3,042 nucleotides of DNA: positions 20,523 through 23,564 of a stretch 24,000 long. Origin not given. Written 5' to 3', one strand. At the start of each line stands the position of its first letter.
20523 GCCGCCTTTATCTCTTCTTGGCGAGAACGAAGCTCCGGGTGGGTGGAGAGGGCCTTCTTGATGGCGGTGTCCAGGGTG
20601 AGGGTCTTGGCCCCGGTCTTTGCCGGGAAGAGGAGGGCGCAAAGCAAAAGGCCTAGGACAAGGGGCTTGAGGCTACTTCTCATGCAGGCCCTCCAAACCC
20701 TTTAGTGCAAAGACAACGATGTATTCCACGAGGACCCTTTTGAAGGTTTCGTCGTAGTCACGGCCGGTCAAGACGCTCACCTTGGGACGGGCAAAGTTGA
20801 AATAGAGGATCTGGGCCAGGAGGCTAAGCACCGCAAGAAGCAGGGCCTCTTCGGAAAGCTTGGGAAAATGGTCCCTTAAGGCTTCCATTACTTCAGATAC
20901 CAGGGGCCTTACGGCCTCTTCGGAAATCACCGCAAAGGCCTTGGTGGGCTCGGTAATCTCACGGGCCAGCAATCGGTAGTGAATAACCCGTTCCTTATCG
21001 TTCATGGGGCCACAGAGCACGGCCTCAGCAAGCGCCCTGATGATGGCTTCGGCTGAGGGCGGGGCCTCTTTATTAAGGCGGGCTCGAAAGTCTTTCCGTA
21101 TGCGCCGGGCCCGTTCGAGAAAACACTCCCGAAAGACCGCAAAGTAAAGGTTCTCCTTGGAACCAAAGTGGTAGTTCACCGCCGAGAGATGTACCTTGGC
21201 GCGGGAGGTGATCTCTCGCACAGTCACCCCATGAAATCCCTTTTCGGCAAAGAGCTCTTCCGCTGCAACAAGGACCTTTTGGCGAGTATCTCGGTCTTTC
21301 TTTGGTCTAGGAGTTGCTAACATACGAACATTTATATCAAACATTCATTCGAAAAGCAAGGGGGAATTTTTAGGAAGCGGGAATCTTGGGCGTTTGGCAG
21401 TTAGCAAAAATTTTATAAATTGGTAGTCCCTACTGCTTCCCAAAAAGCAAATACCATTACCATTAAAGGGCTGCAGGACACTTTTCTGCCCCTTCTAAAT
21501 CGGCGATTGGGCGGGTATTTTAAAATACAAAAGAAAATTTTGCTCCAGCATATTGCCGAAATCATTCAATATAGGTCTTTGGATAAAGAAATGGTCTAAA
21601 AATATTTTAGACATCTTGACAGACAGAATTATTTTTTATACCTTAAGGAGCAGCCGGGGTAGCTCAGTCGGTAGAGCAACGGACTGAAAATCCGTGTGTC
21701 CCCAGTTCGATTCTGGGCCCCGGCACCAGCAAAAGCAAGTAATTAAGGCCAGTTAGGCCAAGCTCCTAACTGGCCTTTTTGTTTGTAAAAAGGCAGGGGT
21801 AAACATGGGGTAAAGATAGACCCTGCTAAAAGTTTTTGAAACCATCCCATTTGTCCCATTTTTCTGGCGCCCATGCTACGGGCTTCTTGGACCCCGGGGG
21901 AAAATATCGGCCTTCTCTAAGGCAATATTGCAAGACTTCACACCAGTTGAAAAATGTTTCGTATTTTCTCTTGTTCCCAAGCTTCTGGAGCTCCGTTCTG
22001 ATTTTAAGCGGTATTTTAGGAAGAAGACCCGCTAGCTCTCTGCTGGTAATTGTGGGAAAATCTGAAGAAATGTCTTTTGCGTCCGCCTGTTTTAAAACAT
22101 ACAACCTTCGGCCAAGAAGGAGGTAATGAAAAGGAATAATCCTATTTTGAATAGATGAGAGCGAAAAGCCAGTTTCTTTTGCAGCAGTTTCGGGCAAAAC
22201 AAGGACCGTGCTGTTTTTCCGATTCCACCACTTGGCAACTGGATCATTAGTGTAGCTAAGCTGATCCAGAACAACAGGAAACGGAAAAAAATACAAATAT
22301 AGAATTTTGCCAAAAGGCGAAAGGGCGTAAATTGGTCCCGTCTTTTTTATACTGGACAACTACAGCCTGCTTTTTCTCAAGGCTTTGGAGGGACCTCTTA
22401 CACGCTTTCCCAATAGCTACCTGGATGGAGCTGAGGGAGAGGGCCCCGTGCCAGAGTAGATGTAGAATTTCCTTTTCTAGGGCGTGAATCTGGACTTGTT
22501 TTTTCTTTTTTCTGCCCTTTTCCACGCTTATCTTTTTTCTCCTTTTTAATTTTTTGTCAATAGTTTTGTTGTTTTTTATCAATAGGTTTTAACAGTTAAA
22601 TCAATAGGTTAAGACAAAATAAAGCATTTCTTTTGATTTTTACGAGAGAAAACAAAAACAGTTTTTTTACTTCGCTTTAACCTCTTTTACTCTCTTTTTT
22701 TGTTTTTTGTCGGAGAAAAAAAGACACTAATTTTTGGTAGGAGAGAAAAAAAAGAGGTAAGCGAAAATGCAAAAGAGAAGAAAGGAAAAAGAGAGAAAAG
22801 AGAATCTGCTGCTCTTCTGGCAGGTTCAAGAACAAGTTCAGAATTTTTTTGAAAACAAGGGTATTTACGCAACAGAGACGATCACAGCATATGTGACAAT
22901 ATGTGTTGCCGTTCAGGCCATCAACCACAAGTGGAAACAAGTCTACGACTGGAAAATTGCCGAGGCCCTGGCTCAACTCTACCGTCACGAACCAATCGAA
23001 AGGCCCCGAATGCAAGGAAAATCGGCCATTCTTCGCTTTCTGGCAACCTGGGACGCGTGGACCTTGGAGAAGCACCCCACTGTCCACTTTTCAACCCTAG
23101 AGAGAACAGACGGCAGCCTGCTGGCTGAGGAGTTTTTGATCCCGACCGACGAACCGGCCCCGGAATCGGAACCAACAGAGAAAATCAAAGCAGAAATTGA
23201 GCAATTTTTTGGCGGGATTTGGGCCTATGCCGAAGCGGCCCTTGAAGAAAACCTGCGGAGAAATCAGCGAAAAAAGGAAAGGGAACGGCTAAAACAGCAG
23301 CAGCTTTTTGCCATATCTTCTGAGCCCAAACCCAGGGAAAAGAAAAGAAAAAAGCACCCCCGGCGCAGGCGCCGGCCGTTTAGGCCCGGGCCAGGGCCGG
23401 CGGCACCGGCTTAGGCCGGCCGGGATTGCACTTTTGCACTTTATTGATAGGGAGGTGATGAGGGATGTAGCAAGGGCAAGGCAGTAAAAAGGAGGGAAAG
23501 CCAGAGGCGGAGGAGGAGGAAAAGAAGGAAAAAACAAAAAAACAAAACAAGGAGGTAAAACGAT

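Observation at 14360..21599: GC-rich ~7.1 kb efflux island bracketed by a duplicated yifB/comM 3' end, abutting tRNA-Phe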

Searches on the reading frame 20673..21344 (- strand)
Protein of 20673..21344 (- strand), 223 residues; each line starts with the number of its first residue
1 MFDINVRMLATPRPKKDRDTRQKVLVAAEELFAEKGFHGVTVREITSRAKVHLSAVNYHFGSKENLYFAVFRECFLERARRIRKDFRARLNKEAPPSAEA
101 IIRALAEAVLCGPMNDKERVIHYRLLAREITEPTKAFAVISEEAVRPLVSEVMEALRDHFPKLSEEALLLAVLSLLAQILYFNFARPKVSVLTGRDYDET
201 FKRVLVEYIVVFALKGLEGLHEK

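Call 5: search_protein_families(library=pfam, proteins=[window:20673-21344:-])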
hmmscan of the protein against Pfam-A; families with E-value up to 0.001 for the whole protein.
window:20673-21344:- (223 aa): 3 families
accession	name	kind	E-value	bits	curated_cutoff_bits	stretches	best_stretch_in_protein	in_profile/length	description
PF00440.29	TetR_N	-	3.5e-15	56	24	1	25-70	2-47/47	Bacterial regulatory proteins, tetR family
PF09209.16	CecR_C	-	5.8e-13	49.4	24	1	99-200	2-105/125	HTH-type transcriptional dual regulator CecR, C-terminal domain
PF17939.6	TetR_C_30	-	5.2e-08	33.6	26.3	1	114-213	12-112/115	Tetracyclin repressor-like, C-terminal domain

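Call 6: search_protein_families(library=ncbifam, proteins=[window:20673-21344:-])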
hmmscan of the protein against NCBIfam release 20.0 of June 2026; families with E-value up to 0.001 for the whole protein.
window:20673-21344:- (223 aa): 20 families
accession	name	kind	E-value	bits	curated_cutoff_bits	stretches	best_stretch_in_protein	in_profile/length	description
NF053516.1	TranRepPrsAVib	equivalog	6.6e-20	71.8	300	1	17-199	4-186/208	TetR family transcriptional repressor PsrA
NF008587.1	PRK11552.1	equivalog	9.5e-16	58.1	365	1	17-207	5-200/213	transcriptional regulator CecR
NF037937.1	septum_RefZ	equivalog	5.7e-14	52.5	180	1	21-106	1-82/195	forespore capture DNA-binding protein RefZ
NF041196.1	ScbR_bind_reg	equivalog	1.3e-11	45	150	1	19-76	6-63/191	ScbR family autoregulator-binding transcription factor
NF050111.1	TransRegSACE7040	equivalog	4.2e-09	36.6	250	1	20-166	2-139/186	SACE_7040 family transcriptional regulator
TIGR03384.1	betaine_BetI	equivalog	4.3e-09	36.3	201.3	1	18-104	6-91/189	choline-binding transcriptional repressor BetI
NF053731.1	TransRegFasRMycb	equivalog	9.4e-09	35.3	330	1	19-86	11-78/199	HTH-type transcriptional activator FasR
TIGR03613.1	RutR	equivalog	1.1e-08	35.2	368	1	19-74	8-63/202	pyrimidine utilization regulatory protein R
NF011584.0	PRK15008.1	equivalog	1.8e-08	34.5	230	1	19-76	18-78/212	HTH-type transcriptional regulator RutR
NF051852.1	efflux_TF_MtrR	exception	3e-08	33.7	280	1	18-89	9-80/205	multidrug efflux system transcriptional repressor MtrR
NF001978.0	PRK00767.1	equivalog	2e-06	27.8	118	1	21-104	11-93/197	transcriptional regulator BetI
NF058643.1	TranRegCurRPseudo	equivalog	2e-06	27.6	300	1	18-85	6-73/193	TetR family transcriptional repressor CurR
NF011572.0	PRK14996.1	equivalog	3e-06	27.3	144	1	18-71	6-60/192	TetR family transcriptional regulator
NF007430.0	PRK09975.1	equivalog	3.9e-06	26.1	274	1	18-73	10-65/220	acrEF/envCD operon transcriptional regulator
NF007949.0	PRK10668.1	equivalog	5.1e-06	26.1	271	1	15-89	7-80/216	multidrug efflux transporter transcriptional repressor AcrR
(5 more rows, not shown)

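Call 64: find_related_loci(query=window:20676-21344:-, collection=metagenome_contigs, flank=8000)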
Query window:20676-21344:- (223 aa) in metagenome_contigs; peptide patterns used: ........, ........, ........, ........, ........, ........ (x = any residue, [..] = any of these).
600 stretches matched a pattern (row limit reached: there are more); 573 encode a relative of the query (tblastn E <= 1e-3); the best 80 are kept; 80 distinct loci.
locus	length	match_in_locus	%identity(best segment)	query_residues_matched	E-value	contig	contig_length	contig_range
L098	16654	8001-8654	46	1-214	8e-58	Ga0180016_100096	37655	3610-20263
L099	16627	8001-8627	32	15-223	7e-29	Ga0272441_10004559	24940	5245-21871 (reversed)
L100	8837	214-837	35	11-220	4e-27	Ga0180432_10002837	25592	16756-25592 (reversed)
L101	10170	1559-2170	33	14-218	3e-27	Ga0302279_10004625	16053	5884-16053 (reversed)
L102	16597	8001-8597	32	20-217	4e-26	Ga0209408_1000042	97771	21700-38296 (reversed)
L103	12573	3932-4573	31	9-222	4e-25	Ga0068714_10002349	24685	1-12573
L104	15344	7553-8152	34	19-220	2e-24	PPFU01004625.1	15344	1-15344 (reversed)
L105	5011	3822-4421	31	19-220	1e-24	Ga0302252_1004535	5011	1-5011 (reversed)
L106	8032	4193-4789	34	20-214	9e-24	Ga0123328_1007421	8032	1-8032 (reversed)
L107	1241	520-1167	34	5-217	5e-24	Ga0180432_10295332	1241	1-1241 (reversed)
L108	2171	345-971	32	10-218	1e-22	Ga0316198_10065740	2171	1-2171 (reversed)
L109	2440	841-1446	33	20-217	2e-22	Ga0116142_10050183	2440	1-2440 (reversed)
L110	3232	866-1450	30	20-217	3e-22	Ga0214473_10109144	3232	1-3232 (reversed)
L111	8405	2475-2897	39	8-147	5e-22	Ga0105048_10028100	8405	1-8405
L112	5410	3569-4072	35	9-181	5e-22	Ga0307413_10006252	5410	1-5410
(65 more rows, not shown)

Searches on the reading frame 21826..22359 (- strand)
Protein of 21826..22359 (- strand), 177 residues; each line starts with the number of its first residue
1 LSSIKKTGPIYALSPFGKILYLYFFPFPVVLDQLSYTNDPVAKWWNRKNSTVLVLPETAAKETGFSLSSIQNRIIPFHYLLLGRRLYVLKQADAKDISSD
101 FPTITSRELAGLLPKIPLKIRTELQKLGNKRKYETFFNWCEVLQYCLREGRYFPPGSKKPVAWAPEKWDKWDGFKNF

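Call 5: search_protein_families(library=pfam, proteins=[window:21826-22359:-])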
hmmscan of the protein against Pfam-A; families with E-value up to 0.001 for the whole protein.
window:21826-22359:- (177 aa): 0 families

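Call 6: search_protein_families(library=ncbifam, proteins=[window:21826-22359:-])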
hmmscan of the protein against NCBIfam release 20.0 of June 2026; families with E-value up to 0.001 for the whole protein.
window:21826-22359:- (177 aa): 0 families

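Call 65: predict_structure(protein=window:21829-22359:-)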
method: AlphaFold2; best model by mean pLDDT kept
length: 177 residues; sequences in the alignment: 1
mean_pLDDT: 36.3   pTM: 0.24
mean pLDDT of the five models: 36.3, 34.5, 34.4, 33.3, 32.4
residues with pLDDT >= 90: 0; 70-90: 0; 50-70: 0; < 50: 177
segments of 3 or more residues with pLDDT < 50: 1-177
pLDDT, mean of each block of 10 residues (from residue 1): 30 32 30 28 28 40 38 41 45 36 35 36 39 38 41 44 41 30
secondary structure, 60 per line:
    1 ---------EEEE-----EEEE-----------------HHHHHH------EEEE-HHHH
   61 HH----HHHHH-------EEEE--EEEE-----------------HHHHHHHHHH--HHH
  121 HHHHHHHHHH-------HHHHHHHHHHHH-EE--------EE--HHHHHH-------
elements in order: E10-13 E19-22 H40-45 E52-55 H57-62 H67-71 E79-82 E85-88 H106-115 H118-130 H138-149 H165-170

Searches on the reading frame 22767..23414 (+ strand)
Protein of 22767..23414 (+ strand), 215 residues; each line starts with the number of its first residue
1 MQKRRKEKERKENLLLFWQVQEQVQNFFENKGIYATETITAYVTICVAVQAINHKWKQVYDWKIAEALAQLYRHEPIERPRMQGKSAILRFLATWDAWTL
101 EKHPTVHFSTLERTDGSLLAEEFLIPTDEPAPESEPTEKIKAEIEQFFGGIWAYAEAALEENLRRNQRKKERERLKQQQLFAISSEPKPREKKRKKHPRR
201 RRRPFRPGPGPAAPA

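Call 5: search_protein_families(library=pfam, proteins=[window:22767-23414:+])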
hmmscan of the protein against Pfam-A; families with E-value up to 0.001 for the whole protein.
window:22767-23414:+ (215 aa): 0 families

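Call 6: search_protein_families(library=ncbifam, proteins=[window:22767-23414:+])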
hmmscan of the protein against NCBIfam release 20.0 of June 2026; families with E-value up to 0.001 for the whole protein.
window:22767-23414:+ (215 aa): 0 families

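Call 27: find_encoding_contigs(protein=window:22767-23414:+, flank=10000, max_places=4)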
Protein window:22767-23414:+ (215 aa): 3 contigs read that carry it; 2 places shown.
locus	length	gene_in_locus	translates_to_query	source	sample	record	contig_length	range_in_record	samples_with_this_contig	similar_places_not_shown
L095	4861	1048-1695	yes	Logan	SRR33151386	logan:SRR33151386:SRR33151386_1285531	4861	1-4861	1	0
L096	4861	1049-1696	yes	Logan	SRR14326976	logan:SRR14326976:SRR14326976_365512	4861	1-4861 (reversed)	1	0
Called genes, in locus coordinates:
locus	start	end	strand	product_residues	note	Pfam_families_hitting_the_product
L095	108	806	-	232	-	-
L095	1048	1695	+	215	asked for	-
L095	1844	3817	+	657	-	PF06048:DUF927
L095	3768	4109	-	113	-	-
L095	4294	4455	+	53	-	-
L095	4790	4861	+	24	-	?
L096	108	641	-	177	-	-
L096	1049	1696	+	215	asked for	-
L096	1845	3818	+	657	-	PF06048:DUF927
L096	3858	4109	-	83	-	-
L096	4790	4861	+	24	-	?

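Call 56: search_protein_families(library=pfam, proteins=[L095:111-863:-, L095:1048-1692:+, L095:1844-3814:+, L095:3771-4109:-, L095:4189-4452:+, L095:961-1368:-], max_evalue=1)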
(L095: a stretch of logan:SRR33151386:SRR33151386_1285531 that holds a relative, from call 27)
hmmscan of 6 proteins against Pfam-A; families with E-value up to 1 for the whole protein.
L095:111-863:- (251 aa): 1 family
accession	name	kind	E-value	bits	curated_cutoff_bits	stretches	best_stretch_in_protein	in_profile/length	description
PF12057.13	BAG6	-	0.026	14.8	25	1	27-69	42-87/115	BCL2-associated athanogene 6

L095:1048-1692:+ (215 aa): 0 families

L095:1844-3814:+ (657 aa): 5 families
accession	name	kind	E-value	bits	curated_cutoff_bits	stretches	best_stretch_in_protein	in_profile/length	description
PF06048.17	DUF927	-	1.7e-19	71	22.6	1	142-328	102-281/284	Domain of unknown function (DUF927)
PF18662.7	HTH_56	-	0.00029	21.3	26.2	1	494-594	8-109/111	Cch helix turn helix domain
PF00437.27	T2SSE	-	0.033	13.3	24.9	1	225-264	132-171/370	Type II/IV secretion system protein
PF19263.5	DUF5906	-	0.077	14.1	27.6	1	241-340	2-101/114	Family of unknown function (DUF5906)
PF24480.1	TPGS1_C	-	0.11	12.5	27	1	393-473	41-121/197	Tubulin polyglutamylase complex subunit 1-like, C-terminal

L095:3771-4109:- (113 aa): 0 families

L095:4189-4452:+ (88 aa): 0 families

L095:961-1368:- (136 aa): 0 families

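Call 57: search_protein_families(library=phrogs, proteins=[L095:111-863:-, L095:1048-1692:+, L095:1844-3814:+, L095:3771-4109:-, L095:4189-4452:+], max_evalue=0.01)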
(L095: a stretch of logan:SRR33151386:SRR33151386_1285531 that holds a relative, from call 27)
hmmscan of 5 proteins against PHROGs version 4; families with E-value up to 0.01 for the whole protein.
L095:111-863:- (251 aa): 0 families

L095:1048-1692:+ (215 aa): 0 families

L095:1844-3814:+ (657 aa): 3 families
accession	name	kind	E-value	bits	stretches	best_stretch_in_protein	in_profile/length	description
phrog_8841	-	DNA, RNA and nucleotide metabolism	5.9e-46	158.3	1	118-590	176-611/633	DNA primase/helicase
phrog_1139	-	DNA, RNA and nucleotide metabolism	9.1e-12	44.8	1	217-409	527-705/895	DNA primase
phrog_25314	-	unknown function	2.6e-10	40.2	1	218-430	600-804/1010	-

L095:3771-4109:- (113 aa): 0 families

L095:4189-4452:+ (88 aa): 0 families
